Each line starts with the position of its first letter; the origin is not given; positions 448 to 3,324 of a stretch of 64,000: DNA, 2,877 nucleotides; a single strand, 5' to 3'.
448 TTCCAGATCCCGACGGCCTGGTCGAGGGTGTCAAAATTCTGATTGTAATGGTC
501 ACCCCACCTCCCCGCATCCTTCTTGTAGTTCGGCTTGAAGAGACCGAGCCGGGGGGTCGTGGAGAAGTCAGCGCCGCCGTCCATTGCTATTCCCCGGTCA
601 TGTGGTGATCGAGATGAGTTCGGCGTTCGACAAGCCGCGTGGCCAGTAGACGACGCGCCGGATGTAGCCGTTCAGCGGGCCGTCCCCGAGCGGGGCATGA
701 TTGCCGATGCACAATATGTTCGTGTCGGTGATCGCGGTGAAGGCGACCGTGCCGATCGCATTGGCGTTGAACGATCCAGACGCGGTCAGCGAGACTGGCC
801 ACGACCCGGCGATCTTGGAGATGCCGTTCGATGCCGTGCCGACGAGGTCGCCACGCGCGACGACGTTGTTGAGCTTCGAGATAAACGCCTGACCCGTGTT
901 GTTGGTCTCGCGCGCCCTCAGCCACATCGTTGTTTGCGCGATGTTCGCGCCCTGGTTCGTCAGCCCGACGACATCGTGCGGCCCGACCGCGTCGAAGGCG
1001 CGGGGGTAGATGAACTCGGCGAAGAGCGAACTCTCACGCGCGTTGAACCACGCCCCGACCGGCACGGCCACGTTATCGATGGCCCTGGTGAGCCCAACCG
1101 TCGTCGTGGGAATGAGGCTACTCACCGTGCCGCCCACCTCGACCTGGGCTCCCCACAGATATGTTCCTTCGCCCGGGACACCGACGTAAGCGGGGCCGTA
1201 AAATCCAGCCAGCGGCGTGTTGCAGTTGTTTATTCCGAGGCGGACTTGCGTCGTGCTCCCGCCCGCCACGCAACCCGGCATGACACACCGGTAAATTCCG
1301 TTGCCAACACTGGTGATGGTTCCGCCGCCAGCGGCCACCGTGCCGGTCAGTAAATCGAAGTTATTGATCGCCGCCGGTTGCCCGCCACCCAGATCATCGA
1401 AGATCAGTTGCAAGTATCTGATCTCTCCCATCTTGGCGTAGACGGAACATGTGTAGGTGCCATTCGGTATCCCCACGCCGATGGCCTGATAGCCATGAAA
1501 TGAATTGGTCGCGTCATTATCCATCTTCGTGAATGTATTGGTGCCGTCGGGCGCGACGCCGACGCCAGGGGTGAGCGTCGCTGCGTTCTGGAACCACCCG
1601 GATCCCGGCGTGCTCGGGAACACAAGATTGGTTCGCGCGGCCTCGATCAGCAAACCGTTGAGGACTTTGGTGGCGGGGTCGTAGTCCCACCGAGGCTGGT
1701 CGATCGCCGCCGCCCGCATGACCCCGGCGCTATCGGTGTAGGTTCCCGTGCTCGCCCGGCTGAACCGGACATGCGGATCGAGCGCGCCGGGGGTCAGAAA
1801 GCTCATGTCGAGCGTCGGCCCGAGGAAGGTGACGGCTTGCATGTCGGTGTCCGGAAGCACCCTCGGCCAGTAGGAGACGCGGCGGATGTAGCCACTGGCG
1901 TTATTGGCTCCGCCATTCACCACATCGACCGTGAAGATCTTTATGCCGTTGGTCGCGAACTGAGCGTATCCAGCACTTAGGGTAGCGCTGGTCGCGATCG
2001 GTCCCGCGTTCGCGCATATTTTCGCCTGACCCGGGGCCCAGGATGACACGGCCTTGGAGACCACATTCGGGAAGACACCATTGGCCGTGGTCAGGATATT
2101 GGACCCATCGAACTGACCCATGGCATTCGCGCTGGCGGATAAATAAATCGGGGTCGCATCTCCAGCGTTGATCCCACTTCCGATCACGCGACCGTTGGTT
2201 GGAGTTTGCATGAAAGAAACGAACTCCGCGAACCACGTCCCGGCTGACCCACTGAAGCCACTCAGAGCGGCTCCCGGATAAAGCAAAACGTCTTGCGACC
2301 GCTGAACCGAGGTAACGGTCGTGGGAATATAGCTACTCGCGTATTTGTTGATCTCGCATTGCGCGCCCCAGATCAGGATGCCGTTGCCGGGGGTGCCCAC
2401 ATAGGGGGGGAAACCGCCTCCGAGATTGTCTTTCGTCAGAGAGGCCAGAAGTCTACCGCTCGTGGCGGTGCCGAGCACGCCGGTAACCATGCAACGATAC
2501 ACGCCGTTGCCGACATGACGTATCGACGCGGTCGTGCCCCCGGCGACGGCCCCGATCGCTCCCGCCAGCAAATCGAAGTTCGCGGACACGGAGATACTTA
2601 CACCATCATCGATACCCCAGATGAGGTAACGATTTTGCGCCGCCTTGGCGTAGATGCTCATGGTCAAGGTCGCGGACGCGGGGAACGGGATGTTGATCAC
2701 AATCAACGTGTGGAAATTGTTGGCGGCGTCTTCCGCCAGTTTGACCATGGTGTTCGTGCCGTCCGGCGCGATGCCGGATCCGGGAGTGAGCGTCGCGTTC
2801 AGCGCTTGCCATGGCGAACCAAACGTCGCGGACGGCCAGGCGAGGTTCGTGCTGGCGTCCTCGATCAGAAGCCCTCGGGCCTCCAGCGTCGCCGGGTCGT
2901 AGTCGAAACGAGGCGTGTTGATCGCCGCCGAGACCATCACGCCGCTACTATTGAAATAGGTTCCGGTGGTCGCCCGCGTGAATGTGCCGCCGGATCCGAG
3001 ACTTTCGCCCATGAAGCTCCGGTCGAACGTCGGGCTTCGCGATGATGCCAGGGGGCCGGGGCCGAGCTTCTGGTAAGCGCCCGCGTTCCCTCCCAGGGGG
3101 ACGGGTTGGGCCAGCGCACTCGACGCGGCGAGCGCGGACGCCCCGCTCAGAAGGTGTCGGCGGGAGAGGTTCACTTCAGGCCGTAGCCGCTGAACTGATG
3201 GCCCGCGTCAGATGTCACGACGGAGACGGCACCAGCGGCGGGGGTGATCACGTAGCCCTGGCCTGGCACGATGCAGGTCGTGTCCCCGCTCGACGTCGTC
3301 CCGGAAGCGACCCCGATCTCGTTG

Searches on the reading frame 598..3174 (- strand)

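Call 8: search_protein_families(library=phrogs, proteins=[window:598-3174:-], max_evalue=0.001)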
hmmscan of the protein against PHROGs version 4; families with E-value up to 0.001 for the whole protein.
window:598-3174:- (858 aa): 4 families
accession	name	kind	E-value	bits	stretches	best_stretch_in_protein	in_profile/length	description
phrog_5939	-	tail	2.2e-110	371.4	2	453-857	355-761/801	tail protein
phrog_34853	-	unknown function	3.3e-43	149.1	2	56-297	25-265/555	-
phrog_1419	-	tail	8.9e-28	97.9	2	466-853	398-789/793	tail protein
phrog_4797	-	unknown function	2.2e-07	30.8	1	123-290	224-393/567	-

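Call 9: search_protein_families(library=pfam, proteins=[window:598-3174:-], max_evalue=0.001)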
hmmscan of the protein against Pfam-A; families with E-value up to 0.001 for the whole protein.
window:598-3174:- (858 aa): 0 families
